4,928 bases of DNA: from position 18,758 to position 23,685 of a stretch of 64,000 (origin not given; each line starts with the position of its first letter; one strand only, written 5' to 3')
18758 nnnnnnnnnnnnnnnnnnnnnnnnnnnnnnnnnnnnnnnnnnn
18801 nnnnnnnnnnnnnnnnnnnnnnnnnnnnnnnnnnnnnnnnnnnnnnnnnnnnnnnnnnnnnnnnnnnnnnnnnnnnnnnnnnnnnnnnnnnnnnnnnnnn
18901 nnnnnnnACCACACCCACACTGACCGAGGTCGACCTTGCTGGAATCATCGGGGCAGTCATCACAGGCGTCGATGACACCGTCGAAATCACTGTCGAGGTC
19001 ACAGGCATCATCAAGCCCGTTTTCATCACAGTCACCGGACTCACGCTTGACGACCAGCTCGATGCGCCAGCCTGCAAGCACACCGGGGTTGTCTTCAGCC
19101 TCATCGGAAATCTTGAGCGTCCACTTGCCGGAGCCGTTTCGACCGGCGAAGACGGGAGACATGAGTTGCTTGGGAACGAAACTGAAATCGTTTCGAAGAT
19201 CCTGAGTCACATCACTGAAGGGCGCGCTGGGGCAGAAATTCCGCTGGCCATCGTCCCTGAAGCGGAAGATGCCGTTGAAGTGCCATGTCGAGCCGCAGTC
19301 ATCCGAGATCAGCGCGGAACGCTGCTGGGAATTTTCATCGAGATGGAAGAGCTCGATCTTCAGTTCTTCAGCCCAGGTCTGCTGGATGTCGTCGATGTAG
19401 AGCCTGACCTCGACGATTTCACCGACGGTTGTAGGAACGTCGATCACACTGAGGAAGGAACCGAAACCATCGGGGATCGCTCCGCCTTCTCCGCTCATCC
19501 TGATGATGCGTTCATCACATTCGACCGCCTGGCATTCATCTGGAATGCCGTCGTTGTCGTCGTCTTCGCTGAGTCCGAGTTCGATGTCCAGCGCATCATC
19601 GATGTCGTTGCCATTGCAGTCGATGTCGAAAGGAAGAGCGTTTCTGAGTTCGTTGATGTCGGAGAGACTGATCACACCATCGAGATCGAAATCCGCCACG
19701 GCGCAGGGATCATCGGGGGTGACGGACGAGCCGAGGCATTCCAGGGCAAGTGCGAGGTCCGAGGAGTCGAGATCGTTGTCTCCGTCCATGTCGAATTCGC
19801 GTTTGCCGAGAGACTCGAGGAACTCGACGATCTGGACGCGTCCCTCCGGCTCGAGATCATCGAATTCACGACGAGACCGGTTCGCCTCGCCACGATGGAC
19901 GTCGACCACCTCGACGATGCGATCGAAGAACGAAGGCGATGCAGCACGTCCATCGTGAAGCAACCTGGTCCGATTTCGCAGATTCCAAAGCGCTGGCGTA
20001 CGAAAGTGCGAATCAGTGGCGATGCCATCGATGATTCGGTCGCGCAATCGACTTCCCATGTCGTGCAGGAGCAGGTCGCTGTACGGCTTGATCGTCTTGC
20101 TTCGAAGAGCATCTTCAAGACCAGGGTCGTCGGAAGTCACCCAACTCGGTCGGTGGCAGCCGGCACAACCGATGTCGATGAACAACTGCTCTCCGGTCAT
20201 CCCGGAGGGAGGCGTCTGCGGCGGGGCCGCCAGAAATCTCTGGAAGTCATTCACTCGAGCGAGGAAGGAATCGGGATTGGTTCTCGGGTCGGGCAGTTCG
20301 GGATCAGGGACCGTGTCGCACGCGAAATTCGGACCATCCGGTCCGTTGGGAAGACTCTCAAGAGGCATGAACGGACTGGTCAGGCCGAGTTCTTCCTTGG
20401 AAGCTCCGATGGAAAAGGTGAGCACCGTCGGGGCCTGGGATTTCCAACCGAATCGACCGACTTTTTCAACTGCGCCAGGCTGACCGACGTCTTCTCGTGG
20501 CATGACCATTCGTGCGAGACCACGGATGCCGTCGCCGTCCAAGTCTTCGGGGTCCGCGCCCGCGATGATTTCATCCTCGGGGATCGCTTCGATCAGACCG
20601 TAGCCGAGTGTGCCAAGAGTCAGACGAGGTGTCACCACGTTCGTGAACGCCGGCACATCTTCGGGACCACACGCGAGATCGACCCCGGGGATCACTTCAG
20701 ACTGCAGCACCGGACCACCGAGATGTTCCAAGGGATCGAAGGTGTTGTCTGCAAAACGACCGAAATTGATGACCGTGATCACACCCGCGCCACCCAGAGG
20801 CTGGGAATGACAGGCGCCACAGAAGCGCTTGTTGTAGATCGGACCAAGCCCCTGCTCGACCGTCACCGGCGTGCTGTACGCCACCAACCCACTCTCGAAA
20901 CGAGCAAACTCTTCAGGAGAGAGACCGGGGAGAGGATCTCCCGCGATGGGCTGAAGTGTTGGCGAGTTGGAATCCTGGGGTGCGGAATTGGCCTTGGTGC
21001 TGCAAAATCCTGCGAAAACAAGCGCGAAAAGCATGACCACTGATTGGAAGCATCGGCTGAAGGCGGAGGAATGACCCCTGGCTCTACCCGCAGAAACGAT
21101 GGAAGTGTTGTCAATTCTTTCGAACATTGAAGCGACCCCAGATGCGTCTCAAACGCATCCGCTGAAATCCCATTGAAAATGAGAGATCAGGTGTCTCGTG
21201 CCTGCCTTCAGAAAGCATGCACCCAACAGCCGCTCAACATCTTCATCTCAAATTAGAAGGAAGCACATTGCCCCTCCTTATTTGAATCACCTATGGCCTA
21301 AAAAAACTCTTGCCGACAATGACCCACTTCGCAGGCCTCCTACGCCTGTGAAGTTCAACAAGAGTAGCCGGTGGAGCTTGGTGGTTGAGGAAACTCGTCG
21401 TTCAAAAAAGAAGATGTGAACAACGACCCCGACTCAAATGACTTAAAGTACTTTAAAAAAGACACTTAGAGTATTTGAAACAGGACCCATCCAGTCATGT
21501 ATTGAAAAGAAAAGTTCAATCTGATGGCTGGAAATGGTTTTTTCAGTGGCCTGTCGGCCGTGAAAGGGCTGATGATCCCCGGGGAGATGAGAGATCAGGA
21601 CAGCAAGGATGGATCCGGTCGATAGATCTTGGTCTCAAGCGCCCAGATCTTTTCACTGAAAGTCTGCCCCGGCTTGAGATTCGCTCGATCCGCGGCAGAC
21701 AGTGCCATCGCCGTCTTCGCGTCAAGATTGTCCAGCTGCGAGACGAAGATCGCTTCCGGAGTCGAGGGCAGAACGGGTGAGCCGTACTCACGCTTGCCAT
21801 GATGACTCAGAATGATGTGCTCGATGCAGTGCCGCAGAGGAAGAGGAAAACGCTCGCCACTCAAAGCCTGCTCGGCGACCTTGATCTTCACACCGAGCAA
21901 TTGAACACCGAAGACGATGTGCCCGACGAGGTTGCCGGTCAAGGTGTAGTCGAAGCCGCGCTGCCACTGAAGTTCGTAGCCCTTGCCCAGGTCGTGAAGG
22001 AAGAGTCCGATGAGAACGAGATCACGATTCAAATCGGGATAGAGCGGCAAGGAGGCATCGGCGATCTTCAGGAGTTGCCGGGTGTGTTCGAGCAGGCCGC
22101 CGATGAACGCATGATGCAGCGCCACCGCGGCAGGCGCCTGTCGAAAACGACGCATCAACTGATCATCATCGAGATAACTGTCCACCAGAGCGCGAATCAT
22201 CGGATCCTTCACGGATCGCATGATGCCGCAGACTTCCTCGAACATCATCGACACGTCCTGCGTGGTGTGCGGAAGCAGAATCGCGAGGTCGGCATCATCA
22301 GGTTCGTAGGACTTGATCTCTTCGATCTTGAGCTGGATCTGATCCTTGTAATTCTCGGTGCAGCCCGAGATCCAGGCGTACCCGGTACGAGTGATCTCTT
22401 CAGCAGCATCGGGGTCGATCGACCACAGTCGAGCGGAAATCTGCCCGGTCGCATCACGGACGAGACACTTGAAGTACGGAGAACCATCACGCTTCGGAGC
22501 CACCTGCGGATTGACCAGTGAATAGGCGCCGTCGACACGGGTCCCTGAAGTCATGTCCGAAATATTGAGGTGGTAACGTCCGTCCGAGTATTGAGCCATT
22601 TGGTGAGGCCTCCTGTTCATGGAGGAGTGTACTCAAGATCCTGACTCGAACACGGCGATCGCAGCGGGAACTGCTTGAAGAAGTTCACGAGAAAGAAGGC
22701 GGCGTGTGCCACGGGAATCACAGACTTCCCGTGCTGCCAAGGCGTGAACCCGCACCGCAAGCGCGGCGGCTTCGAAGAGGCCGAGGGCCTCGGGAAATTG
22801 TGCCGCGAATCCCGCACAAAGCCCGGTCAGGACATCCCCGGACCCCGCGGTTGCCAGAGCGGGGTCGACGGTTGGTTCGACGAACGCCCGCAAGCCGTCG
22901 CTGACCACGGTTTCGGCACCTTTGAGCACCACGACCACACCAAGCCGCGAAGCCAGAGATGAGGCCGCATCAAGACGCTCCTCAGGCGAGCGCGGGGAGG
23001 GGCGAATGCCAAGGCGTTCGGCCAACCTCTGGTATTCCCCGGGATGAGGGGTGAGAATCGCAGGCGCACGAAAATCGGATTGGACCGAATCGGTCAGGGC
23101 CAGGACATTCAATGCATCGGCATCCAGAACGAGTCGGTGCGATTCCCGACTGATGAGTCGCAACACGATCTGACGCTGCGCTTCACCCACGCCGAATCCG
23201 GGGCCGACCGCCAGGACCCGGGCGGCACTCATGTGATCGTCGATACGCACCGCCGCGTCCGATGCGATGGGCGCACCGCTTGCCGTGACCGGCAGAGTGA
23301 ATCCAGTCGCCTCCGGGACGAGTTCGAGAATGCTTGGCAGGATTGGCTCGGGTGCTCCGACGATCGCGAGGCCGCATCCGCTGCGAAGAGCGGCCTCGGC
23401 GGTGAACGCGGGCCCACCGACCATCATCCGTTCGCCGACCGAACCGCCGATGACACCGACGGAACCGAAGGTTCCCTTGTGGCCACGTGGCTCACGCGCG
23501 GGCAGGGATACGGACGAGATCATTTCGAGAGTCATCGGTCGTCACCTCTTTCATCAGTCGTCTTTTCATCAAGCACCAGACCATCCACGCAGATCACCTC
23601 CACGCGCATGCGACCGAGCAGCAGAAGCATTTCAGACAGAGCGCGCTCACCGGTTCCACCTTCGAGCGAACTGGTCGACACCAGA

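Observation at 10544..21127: Giant surface protein fusing a di-haem DUF1111-type domain to about 84 thrombospondin-type-3-like repeats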

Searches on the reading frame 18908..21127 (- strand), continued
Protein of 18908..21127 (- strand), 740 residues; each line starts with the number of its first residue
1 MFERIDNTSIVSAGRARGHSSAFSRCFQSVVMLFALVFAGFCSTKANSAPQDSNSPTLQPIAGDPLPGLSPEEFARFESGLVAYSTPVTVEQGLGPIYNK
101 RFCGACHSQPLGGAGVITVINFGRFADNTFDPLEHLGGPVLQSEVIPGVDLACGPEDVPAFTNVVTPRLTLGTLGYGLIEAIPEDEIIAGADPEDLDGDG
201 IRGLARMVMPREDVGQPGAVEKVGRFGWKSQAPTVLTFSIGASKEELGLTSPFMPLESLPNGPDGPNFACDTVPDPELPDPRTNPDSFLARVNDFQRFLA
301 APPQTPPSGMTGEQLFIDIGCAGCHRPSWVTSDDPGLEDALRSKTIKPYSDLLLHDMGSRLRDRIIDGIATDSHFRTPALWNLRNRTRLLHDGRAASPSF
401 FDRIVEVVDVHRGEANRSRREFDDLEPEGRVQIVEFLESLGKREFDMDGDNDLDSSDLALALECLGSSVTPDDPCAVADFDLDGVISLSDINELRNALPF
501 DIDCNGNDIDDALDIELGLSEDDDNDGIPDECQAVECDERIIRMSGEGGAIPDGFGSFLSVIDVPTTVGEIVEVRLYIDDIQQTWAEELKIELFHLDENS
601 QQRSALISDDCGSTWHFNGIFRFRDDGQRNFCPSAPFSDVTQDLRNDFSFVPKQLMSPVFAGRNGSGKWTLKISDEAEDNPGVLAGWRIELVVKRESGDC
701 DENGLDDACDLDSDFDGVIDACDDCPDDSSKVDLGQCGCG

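Call 77: find_encoding_contigs(protein=P0013, flank=7000, max_places=1)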
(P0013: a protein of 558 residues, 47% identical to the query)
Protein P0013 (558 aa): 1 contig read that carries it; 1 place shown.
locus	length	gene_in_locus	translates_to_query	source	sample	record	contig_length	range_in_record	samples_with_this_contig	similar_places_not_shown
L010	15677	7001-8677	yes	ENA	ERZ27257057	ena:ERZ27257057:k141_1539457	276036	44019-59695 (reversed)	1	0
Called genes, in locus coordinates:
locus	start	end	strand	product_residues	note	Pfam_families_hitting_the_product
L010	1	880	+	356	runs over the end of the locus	PF01476:LysM, PF05489:Phage_tail_X (faint), PF01476:LysM (weak)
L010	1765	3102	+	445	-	PF01839:FG-GAP (faint), PF13517:FG-GAP_3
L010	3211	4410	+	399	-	PF13517:FG-GAP_3 (faint), PF07593:UnbV_ASPIC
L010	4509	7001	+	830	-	PF01839:FG-GAP (faint), PF13517:FG-GAP_3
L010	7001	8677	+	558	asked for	PF06537:DHOR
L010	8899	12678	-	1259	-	PF19190:BACON_2 (weak), PF18998:Flg_new_2, PF00041:fn3 (weak)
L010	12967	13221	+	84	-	-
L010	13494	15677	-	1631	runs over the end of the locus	PF25778:DUF7948, PF06739:SBBP, PF02494:HYR (faint), PF06739:SBBP (weak)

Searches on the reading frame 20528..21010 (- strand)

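Call 64: search_protein_families(library=pfam, proteins=[window:20528-21010:-], max_evalue=10)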
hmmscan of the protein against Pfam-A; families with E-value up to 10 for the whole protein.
window:20528-21010:- (161 aa): 1 family
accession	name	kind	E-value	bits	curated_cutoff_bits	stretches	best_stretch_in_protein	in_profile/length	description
PF06537.16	DHOR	-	5.1e-06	25.7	22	2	47-71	52-79/499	Di-haem oxidoreductase, putative peroxidase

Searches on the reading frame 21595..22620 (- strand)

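Call 17: search_protein_families(library=pfam, proteins=[window:21595-22620:-], max_evalue=0.001)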
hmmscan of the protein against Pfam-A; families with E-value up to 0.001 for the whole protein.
window:21595-22620:- (341 aa): 1 family
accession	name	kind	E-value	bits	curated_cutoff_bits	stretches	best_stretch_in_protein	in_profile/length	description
PF01966.28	HD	-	1.7e-09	38.4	22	1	177-301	2-115/116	HD domain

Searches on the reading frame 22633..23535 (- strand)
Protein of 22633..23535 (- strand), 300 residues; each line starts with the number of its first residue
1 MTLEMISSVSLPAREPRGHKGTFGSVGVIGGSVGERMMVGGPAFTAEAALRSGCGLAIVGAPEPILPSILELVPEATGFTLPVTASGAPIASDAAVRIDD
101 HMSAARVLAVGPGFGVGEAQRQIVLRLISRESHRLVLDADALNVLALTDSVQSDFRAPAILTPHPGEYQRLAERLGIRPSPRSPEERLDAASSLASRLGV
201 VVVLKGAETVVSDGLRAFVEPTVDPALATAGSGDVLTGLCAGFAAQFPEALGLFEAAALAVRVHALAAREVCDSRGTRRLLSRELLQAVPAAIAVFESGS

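Call 17: search_protein_families(library=pfam, proteins=[window:22633-23535:-], max_evalue=0.001)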
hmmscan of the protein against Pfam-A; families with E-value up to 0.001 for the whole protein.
window:22633-23535:- (300 aa): 2 families
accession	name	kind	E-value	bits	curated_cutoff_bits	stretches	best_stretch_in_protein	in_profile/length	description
PF01256.23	Carb_kinase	-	1.8e-43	149.2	27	1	26-289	1-240/242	NAD(P)H-hydrate dehydratase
PF02110.20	HK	-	9.8e-05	22.3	27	1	187-276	140-228/247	Hydroxyethylthiazole kinase family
